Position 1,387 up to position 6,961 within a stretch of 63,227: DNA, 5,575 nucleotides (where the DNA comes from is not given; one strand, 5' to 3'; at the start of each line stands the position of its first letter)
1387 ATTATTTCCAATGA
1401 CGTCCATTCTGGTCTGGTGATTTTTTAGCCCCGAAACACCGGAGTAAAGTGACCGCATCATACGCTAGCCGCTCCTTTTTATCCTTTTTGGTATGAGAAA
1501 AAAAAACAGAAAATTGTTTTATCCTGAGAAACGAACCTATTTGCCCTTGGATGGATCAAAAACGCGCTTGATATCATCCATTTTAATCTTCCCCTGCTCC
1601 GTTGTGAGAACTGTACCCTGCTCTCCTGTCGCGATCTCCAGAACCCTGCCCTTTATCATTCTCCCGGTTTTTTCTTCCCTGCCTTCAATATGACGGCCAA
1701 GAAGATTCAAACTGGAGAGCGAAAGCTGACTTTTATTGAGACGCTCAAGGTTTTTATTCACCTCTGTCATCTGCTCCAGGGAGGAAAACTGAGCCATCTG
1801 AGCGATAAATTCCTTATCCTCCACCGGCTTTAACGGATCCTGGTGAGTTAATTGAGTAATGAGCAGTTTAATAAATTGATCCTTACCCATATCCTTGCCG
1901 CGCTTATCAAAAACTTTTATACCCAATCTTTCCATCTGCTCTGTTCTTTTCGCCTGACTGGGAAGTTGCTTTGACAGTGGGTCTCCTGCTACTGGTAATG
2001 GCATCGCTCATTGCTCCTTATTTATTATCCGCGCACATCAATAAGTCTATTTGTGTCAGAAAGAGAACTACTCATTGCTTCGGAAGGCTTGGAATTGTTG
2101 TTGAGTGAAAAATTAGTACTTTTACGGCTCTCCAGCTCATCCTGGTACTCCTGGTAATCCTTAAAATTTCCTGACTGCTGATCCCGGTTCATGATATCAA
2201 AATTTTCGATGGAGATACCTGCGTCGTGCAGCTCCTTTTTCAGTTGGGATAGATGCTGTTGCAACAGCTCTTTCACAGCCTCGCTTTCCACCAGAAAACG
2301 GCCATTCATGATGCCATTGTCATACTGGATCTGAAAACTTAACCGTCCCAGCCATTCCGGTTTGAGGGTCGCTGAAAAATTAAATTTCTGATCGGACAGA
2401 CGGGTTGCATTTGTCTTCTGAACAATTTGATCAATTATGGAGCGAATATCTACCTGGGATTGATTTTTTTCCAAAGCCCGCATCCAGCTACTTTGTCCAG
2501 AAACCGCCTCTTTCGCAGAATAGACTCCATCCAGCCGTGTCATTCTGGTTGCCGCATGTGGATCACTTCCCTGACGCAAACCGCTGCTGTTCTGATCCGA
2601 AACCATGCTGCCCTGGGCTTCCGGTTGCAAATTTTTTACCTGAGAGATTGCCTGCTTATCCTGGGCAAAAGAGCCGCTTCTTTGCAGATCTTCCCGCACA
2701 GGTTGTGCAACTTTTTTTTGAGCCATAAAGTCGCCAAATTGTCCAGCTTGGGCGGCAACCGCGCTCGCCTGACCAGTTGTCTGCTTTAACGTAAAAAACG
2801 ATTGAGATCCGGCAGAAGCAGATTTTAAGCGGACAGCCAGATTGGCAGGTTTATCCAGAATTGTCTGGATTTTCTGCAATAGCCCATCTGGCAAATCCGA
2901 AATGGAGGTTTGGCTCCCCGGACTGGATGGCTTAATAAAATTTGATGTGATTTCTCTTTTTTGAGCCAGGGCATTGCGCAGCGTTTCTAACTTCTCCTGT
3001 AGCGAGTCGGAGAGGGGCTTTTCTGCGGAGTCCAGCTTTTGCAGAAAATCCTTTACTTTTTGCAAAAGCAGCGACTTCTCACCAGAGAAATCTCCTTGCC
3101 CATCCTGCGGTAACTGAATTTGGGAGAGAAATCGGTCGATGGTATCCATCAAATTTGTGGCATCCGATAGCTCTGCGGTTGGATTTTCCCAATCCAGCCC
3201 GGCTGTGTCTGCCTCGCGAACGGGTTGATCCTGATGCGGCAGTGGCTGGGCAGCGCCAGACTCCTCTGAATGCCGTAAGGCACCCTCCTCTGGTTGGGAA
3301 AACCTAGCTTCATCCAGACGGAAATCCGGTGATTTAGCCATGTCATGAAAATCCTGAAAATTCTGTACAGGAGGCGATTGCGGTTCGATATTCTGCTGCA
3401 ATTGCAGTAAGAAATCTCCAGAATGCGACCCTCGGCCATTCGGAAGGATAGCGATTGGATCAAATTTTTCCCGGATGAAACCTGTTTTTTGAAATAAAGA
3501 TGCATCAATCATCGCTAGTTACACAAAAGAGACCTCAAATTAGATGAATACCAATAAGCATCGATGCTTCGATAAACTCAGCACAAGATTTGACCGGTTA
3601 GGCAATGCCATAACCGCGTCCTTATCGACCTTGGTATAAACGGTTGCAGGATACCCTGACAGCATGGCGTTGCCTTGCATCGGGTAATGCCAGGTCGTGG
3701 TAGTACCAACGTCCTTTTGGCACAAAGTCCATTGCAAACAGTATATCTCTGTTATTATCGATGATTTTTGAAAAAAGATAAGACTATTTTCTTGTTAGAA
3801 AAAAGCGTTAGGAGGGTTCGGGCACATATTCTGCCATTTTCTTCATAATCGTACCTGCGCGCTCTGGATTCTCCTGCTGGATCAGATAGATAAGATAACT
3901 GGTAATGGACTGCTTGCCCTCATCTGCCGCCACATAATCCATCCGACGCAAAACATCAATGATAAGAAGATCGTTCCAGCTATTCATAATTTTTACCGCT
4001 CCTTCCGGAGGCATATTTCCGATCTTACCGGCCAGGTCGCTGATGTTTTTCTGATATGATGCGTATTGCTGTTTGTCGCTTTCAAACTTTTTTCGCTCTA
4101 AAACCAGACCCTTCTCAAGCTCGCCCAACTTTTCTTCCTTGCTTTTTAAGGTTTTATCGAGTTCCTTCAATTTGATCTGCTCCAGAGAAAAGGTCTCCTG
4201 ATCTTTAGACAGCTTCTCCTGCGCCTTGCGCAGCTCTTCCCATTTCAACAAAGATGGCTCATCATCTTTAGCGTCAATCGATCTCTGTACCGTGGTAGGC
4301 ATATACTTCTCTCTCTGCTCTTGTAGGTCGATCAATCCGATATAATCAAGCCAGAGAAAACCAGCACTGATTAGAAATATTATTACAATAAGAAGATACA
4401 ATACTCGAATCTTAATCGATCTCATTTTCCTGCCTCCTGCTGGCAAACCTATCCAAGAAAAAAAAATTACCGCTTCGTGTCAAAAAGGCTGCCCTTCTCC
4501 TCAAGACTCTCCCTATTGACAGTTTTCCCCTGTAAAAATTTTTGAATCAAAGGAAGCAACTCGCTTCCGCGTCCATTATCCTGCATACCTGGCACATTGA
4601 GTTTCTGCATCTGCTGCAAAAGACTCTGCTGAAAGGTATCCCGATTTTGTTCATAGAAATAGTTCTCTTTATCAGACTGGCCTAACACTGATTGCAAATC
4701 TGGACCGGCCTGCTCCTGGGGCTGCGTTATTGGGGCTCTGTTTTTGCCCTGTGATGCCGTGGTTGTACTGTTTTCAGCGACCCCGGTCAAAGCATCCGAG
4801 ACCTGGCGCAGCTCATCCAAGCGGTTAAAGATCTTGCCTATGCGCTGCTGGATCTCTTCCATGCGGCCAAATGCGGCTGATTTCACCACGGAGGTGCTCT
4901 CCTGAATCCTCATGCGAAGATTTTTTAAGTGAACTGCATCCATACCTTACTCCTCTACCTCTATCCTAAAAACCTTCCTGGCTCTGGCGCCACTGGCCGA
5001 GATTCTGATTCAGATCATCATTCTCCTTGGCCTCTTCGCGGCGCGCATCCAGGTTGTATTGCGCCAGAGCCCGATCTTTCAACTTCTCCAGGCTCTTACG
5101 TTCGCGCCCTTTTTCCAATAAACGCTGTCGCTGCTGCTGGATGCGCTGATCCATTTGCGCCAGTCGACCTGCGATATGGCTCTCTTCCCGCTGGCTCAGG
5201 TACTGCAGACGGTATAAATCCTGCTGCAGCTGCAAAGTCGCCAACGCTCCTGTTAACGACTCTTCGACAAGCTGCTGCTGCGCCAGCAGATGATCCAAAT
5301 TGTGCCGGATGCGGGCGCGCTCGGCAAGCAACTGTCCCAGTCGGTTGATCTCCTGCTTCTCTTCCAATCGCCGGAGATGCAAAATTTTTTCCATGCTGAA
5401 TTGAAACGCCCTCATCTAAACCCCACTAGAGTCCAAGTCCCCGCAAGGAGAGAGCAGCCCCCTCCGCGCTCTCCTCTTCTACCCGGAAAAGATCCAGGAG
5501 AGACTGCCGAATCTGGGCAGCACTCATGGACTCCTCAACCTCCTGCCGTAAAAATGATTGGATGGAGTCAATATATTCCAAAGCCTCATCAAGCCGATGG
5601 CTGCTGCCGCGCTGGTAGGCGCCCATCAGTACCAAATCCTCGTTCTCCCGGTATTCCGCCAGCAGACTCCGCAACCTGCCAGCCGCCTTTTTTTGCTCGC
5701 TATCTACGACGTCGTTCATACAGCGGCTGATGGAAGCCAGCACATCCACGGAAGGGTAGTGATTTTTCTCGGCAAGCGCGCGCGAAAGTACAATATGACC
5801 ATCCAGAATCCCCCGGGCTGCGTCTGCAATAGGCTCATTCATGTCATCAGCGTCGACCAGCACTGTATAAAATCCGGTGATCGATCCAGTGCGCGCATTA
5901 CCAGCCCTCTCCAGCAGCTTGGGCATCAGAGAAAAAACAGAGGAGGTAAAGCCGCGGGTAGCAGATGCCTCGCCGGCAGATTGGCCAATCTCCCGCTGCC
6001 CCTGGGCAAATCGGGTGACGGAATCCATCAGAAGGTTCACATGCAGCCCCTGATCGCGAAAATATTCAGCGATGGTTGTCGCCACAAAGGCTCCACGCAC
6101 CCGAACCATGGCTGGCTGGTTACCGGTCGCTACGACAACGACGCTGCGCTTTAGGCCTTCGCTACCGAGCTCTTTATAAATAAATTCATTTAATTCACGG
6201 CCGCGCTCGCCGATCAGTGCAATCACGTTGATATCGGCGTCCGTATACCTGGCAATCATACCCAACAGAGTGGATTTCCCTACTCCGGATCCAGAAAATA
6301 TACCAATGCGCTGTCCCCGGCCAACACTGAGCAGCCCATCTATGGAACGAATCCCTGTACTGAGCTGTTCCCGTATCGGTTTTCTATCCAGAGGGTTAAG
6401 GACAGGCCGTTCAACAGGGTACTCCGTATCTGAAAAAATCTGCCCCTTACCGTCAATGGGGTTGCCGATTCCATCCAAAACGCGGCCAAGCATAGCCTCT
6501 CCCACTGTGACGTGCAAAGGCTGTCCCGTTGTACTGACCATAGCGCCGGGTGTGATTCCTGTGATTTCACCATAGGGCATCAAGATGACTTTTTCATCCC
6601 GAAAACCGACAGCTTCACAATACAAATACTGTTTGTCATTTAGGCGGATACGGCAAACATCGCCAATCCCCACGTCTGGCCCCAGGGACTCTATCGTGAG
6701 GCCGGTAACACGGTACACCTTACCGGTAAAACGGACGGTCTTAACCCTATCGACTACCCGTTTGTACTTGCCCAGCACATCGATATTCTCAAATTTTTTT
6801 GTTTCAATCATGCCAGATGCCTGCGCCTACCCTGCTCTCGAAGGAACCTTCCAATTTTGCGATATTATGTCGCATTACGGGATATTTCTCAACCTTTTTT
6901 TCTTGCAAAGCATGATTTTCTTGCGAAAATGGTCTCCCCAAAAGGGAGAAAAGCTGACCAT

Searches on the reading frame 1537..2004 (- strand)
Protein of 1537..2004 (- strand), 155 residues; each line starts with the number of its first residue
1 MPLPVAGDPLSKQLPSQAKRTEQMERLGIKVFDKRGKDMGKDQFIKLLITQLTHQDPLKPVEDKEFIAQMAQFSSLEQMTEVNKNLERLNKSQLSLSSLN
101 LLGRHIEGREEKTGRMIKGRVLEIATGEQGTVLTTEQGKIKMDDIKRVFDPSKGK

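Call 35: search_protein_families(library=pfam, proteins=[window:1537-2004:-], max_evalue=0.001)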
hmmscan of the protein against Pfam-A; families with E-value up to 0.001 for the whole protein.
window:1537-2004:- (155 aa): 1 family
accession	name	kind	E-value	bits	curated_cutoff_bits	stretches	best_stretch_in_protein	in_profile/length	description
PF03963.19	FlgD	-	2.7e-23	82.4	27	1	33-87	20-74/75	Flagellar hook capping protein - N-terminal region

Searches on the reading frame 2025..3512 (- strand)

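Call 35: search_protein_families(library=pfam, proteins=[window:2025-3512:-], max_evalue=0.001)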
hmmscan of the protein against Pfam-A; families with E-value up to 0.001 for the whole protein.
window:2025-3512:- (495 aa): 1 family
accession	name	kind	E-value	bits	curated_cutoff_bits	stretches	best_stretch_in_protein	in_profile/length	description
PF02120.21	Flg_hook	-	1.4e-15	57.3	29.8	1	367-447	3-83/85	Flagellar hook-length control protein FliK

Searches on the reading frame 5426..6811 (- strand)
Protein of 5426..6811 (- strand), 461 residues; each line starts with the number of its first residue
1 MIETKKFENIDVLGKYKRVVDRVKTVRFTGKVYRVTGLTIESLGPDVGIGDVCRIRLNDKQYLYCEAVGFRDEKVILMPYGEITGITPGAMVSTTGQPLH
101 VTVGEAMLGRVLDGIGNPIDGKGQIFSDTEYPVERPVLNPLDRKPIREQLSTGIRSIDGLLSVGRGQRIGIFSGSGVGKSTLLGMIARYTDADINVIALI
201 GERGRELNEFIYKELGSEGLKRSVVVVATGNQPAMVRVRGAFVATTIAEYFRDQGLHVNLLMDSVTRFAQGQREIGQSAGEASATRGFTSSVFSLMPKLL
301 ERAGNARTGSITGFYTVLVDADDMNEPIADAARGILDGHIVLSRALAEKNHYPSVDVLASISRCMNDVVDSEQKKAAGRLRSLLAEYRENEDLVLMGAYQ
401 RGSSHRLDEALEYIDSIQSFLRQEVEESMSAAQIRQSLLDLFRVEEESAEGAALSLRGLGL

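Call 35: search_protein_families(library=pfam, proteins=[window:5426-6811:-], max_evalue=0.001)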
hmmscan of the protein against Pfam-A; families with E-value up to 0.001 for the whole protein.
window:5426-6811:- (461 aa): 4 families
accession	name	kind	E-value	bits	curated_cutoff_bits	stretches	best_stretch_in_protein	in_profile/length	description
PF00006.31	ATP-synt_ab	-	1.2e-84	283.7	29.5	1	153-362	1-213/213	ATP synthase alpha/beta family, nucleotide-binding domain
PF18269.6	T3SS_ATPase_C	-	3.7e-23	81.6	22.7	1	369-438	1-70/72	T3SS EscN ATPase C-terminal domain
PF02874.29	ATP-synt_ab_N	-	4.1e-08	34.1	20.9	1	32-96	1-69/69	ATP synthase alpha/beta family, beta-barrel domain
PF00005.33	ABC_tran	-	0.00062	20.8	25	0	161-200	6-45/137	ABC transporter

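Call 38: find_homologous_proteins(query=window:5426-6811:-, max_evalue=1e-100)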
Query window:5426-6811:- (461 aa): 7981 proteins with E <= 1e-100 among 8000 candidates; the best 120 are listed.
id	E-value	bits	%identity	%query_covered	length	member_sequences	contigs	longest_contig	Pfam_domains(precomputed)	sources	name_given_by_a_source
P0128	7.2e-229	778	75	100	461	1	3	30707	PF18269.7,PF02874.30,PF00006.32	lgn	-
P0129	3.5e-215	733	72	100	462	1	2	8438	PF18269.7,PF02874.30,PF00006.32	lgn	-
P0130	4.7e-214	729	70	100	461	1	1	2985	PF18269.7,PF02874.30,PF00006.32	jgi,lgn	jgi:flagellum-specific ATP synthase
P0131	1.9e-211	721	72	96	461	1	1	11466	PF18269.7,PF02874.30,PF00006.32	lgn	-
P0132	1.4e-175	603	61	97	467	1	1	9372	PF18269.7,PF02874.30,PF00006.32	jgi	jgi:flagellum-specific ATP synthase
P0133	1.8e-175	602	61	97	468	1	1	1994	PF18269.7,PF02874.30,PF00006.32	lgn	-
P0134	1.8e-175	602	61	97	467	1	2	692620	PF18269.7,PF02874.30,PF00006.32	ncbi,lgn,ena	-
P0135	2.4e-175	602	61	97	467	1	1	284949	PF18269.7,PF02874.30,PF00006.32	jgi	-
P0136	6.0e-175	600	60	99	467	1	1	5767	PF18269.7,PF02874.30,PF00006.32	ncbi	-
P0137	6.3e-175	600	61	97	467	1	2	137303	PF18269.7,PF02874.30,PF00006.32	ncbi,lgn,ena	-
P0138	7.9e-175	600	61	97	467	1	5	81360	PF18269.7,PF02874.30,PF00006.32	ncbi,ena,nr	ncbi:MAG TPA: FliI/YscN family ATPase [Spirochaetota bacterium]|nr:FliI/YscN family ATPase [Spirocha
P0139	8.5e-175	600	61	97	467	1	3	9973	PF18269.7,PF02874.30,PF00006.32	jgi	-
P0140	1.0e-174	600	61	96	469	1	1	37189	PF18269.7,PF02874.30,PF00006.32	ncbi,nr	ncbi:MAG: FliI/YscN family ATPase [Spirochaetes bacterium]|nr:FliI/YscN family ATPase [Spirochaetota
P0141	1.0e-174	600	61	98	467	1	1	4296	PF18269.7,PF02874.30,PF00006.32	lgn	-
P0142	1.1e-174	600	61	97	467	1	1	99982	PF18269.7,PF02874.30,PF00006.32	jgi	-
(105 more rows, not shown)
